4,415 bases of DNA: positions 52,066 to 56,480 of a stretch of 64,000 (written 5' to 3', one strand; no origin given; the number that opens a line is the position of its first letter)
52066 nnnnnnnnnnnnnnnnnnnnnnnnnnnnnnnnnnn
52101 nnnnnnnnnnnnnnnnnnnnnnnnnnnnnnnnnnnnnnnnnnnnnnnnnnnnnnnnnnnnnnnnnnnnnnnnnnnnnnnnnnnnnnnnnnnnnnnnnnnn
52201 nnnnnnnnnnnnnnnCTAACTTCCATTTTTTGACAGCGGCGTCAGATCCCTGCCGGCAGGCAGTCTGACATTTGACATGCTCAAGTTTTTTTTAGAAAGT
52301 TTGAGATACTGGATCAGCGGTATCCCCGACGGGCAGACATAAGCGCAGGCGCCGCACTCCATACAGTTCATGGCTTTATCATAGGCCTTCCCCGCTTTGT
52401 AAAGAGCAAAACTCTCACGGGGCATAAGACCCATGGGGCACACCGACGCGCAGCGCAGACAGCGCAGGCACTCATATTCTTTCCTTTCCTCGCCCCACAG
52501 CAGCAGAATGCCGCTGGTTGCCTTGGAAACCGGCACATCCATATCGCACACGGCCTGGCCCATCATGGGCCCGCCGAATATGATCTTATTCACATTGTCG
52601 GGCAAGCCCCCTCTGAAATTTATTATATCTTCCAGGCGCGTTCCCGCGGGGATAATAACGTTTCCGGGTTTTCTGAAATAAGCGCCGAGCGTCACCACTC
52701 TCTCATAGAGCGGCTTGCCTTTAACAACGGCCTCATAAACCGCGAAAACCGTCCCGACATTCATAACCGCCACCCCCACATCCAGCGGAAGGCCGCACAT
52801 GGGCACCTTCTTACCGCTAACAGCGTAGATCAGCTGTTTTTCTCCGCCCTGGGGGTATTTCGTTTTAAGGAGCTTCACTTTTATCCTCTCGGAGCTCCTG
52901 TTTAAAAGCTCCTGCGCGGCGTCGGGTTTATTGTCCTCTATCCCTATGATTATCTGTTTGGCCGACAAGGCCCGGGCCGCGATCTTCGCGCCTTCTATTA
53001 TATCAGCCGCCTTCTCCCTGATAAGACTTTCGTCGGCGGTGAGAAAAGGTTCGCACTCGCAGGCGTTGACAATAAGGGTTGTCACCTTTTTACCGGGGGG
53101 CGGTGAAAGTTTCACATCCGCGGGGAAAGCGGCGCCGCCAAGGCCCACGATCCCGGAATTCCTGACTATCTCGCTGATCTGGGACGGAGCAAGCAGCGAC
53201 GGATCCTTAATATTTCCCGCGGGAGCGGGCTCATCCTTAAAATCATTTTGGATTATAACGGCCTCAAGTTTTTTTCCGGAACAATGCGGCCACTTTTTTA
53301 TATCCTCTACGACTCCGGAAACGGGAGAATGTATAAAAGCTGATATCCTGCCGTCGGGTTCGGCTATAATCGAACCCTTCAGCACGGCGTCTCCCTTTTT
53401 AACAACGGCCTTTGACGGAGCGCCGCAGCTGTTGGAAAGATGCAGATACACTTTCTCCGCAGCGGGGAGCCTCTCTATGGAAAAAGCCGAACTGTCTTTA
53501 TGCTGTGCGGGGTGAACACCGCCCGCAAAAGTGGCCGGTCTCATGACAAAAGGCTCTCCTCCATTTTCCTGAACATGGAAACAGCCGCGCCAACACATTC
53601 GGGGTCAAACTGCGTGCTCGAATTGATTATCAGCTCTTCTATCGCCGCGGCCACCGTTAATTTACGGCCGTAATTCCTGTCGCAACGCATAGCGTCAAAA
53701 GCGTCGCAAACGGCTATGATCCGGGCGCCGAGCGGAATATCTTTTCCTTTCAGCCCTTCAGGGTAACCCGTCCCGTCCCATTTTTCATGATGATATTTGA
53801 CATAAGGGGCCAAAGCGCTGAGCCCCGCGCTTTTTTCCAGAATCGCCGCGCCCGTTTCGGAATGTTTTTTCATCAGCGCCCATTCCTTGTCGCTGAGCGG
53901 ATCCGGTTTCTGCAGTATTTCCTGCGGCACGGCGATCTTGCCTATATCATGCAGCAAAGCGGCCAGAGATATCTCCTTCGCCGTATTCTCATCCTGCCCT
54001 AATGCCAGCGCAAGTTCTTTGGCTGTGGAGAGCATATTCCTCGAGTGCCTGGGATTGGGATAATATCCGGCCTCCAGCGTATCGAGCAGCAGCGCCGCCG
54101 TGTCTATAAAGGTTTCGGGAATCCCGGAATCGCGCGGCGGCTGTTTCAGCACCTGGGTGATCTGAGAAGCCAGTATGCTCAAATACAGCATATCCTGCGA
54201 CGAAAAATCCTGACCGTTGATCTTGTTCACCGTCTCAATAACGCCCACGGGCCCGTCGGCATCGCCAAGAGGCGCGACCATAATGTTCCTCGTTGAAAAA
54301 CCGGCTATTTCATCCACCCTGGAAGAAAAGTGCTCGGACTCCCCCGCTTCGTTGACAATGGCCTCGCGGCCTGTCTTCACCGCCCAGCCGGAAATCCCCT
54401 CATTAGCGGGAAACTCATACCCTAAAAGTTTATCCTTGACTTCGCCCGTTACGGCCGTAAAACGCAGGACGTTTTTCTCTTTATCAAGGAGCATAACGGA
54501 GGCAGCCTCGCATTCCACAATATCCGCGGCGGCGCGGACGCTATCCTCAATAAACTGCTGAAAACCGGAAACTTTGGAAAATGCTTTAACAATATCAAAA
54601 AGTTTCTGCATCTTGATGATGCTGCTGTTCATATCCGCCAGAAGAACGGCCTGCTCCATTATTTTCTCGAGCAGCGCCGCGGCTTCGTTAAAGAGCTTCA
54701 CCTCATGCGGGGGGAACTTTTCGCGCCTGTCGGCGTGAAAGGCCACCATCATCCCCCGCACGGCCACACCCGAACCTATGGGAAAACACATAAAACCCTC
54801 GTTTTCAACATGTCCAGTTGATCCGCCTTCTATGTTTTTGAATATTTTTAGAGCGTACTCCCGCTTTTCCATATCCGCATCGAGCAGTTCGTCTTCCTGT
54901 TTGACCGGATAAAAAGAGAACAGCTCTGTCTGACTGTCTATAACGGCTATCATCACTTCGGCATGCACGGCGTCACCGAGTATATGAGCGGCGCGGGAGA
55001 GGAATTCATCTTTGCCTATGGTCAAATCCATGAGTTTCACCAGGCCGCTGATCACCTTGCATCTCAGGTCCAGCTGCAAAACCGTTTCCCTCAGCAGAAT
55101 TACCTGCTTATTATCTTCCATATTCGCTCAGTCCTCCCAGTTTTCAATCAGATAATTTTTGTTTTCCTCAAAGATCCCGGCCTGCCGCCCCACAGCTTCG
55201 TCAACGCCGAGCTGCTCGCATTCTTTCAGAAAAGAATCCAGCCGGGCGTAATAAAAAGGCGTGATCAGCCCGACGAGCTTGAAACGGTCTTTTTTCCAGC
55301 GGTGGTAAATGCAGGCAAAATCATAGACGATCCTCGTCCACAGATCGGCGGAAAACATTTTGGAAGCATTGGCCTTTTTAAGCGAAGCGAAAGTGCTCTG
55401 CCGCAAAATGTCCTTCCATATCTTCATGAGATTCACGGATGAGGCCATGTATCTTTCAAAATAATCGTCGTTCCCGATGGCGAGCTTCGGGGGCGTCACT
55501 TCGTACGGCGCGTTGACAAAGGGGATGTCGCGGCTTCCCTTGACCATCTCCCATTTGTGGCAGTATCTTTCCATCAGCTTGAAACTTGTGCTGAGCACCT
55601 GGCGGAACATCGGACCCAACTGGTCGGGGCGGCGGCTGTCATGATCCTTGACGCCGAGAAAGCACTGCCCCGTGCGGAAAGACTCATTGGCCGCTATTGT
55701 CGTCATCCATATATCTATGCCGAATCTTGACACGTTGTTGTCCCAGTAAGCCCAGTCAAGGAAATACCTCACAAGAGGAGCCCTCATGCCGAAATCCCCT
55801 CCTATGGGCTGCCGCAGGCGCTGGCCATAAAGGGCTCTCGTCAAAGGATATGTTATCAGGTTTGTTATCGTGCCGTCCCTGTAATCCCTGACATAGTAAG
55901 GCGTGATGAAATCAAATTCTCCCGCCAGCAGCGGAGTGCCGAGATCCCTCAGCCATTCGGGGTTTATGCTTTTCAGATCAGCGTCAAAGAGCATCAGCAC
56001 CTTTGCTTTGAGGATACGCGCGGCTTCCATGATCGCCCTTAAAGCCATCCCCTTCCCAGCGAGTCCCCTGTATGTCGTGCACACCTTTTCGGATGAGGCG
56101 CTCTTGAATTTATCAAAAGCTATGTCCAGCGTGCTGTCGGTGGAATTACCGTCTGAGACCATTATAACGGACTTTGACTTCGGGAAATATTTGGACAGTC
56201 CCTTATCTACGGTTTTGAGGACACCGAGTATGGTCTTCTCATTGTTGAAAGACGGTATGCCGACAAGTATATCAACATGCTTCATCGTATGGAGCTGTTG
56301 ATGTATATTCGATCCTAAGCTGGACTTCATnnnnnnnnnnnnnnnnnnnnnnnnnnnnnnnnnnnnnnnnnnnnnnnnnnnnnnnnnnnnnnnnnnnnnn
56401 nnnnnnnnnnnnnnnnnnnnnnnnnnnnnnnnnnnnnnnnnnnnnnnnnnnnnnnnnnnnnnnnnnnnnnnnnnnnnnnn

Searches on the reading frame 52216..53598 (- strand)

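Call 13: search_protein_families(library=pfam, proteins=[window:52216-53598:-])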
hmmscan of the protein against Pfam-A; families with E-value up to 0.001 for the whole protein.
window:52216-53598:- (460 aa): 14 families
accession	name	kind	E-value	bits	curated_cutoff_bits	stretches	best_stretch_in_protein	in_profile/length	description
PF01512.22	Complex1_51K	-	1.6e-50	171.3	31.2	1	145-289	1-150/150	Nuo51 FMN-binding domain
PF13375.12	RnfC_N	-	2e-27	95.6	25.6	1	23-120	2-100/101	RnfC Barrel sandwich hybrid domain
PF13187.11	Fer4_9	-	4.6e-09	36.6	27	1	377-425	2-50/52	4Fe-4S dicluster domain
PF13534.11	Fer4_17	-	9.5e-09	36.1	22.2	1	405-426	39-60/61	4Fe-4S dicluster domain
PF12838.12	Fer4_7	-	1.4e-08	35.5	27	1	377-426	2-52/52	4Fe-4S dicluster domain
PF10531.15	SLBB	-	2.1e-07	31.1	27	1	309-347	9-53/55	SLBB domain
PF13183.11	Fer4_8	-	2.2e-07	31.7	27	1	404-426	46-68/68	4Fe-4S dicluster domain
PF13237.11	Fer4_10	-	5.9e-07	29.8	25.5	1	375-423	7-53/53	4Fe-4S dicluster domain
PF12797.12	Fer4_2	-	5.6e-06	26.4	24.5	0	407-424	5-22/22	4Fe-4S binding domain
PF00037.32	Fer4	-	1.6e-05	25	21.1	0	411-425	7-21/24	4Fe-4S binding domain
PF13746.11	Fer4_18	-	4.8e-05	24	27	0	404-433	53-82/114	4Fe-4S dicluster domain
PF12798.12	Fer4_3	-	0.0001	23.3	27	0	412-426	1-15/15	4Fe-4S binding domain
PF05896.17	NQRA_N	-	0.0004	21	25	1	41-103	19-81/94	NqrA N-terminal barrel-sandwich hybrid domain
PF25160.1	LdpA_Fe-S-bd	-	0.00066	19.8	27.6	0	375-394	26-45/49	LdpA Fe-S cluster-binding domain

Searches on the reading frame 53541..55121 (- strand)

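Call 13: search_protein_families(library=pfam, proteins=[window:53541-55121:-])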
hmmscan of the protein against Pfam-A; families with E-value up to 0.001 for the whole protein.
window:53541-55121:- (526 aa): 5 families
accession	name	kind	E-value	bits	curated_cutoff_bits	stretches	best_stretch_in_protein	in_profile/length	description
PF13487.12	HD_5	-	1.7e-38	132.5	27.2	1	358-508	16-169/170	HD domain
PF01966.28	HD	-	7.5e-23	81.5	22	1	359-478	4-116/116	HD domain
PF13492.12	GAF_3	-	1e-14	55.5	27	1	188-322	3-124/129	GAF domain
PF13185.12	GAF_2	-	1.7e-14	54.6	28.6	1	188-325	5-135/136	GAF domain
PF01590.32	GAF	-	3.1e-12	47.6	22.4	1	189-324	4-132/133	GAF domain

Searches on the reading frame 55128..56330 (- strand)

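Call 13: search_protein_families(library=pfam, proteins=[window:55128-56330:-])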
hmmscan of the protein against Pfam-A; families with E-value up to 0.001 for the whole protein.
window:55128-56330:- (400 aa): 2 families
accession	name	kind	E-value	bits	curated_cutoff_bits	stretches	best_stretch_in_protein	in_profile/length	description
PF00535.33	Glycos_transf_2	-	6.4e-09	36.4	23.3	1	23-159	2-128/168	Glycosyl transferase family 2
PF21969.2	MGS_GT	-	7.7e-06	26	27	1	81-224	66-210/239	Mannosylglycerate synthase, GT domain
